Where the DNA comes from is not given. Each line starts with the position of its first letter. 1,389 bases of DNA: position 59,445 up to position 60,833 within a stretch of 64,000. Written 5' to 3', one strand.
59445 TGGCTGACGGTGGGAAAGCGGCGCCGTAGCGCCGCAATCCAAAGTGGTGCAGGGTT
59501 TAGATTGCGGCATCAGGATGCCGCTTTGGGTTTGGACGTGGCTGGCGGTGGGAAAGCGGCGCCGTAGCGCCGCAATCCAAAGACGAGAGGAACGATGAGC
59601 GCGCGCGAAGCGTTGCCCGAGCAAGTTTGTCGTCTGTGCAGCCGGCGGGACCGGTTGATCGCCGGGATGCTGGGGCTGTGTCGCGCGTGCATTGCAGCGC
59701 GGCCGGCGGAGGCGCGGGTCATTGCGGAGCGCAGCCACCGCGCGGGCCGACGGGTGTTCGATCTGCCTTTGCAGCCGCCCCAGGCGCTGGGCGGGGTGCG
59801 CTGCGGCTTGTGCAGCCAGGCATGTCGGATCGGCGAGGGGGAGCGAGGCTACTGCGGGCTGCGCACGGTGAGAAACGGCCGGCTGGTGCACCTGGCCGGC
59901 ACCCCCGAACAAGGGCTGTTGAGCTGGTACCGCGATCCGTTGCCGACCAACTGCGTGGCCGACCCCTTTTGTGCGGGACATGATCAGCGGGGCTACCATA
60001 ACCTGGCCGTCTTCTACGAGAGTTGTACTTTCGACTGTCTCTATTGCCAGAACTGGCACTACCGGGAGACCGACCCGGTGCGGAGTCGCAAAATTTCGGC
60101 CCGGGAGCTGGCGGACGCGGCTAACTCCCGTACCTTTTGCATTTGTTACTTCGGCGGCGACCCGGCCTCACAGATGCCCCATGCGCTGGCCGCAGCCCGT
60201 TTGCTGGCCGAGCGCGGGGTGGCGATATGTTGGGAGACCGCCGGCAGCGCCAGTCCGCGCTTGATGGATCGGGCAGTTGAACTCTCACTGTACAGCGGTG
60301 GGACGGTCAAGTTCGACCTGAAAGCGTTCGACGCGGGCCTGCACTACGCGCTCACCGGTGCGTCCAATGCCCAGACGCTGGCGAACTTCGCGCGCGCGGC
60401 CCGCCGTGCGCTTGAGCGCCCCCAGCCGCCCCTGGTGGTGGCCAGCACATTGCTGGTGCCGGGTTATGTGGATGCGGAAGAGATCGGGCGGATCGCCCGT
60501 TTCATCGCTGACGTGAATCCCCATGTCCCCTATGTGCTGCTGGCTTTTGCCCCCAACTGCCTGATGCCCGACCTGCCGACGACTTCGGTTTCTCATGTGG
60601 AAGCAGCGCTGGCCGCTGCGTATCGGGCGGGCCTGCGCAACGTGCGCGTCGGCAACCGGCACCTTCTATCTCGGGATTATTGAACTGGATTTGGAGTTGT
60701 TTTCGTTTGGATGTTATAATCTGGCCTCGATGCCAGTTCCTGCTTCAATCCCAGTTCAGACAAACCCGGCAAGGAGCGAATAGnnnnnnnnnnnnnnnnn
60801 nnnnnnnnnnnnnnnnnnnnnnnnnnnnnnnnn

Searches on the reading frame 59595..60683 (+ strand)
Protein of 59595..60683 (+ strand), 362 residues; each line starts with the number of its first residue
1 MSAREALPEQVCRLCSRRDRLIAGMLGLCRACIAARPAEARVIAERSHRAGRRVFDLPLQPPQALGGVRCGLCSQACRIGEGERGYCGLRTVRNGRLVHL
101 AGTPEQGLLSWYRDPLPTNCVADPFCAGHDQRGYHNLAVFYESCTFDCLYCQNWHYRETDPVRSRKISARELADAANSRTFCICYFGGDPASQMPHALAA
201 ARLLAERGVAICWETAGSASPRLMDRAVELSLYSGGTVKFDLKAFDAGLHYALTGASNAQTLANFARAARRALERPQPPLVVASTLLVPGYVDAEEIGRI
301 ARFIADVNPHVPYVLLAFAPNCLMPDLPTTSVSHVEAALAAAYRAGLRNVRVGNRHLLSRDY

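Call 10: search_protein_families(library=pfam, proteins=[window:59595-60683:+], max_evalue=0.001)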
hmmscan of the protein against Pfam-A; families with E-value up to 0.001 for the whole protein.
window:59595-60683:+ (362 aa): 2 families
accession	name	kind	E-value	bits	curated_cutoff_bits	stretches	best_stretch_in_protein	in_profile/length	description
PF04055.27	Radical_SAM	-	3.6e-13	50.4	29.5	1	140-303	3-165/166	Radical SAM superfamily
PF13353.11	Fer4_12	-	0.0004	21.1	22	1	137-225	8-99/137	4Fe-4S single cluster domain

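Call 63: search_protein_families(library=ncbifam, proteins=[window:59595-60683:+], max_evalue=0.001)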
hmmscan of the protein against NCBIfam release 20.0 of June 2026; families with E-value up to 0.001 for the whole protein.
window:59595-60683:+ (362 aa): 10 families
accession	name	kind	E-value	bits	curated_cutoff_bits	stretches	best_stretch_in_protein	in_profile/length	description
TIGR04337.1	AmmeMemoSam_rS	hypoth_equivalog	2.3e-21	76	220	1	66-356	10-287/349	AmmeMemoRadiSam system radical SAM enzyme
NF048010.1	SfplDhtActHpsHDes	equivalog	1.3e-13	50.5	430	1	185-318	137-263/298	(2S)-3-sulfopropanediol dehydratase activating enzyme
TIGR02493.1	PFLA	equivalog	5.1e-11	42.4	231.75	1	137-308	18-187/235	pyruvate formate-lyase-activating protein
TIGR04041.1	activase_YjjW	hypoth_equivalog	1.2e-09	38.1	250.2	1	183-330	112-250/276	YjjW family glycine radical enzyme activase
TIGR02495.1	NrdG2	equivalog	2.4e-09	36.8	131.15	1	130-308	12-184/193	anaerobic ribonucleoside-triphosphate reductase activating protein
NF008356.0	PRK11145.1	equivalog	2.2e-07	30.4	375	1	137-308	23-192/246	pyruvate formate lyase 1-activating protein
NF033719.1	ind_deCO2_activ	equivalog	3.7e-07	29.8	425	1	183-308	133-249/302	indoleacetate decarboxylase activase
TIGR02494.1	PFLE_PFLC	subfamily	7.4e-07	28.7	174.35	1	186-315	130-251/293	glycyl-radical enzyme activating protein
NF043069.1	T4HPD_activ_SAM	equivalog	7.4e-05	22.3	425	0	183-269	127-209/299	trans-4-hydroxy-L-proline dehydratase activase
TIGR04395.1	cutC_activ_rSAM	equivalog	0.0001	21.7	360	0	186-273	136-219/309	choline TMA-lyase-activating enzyme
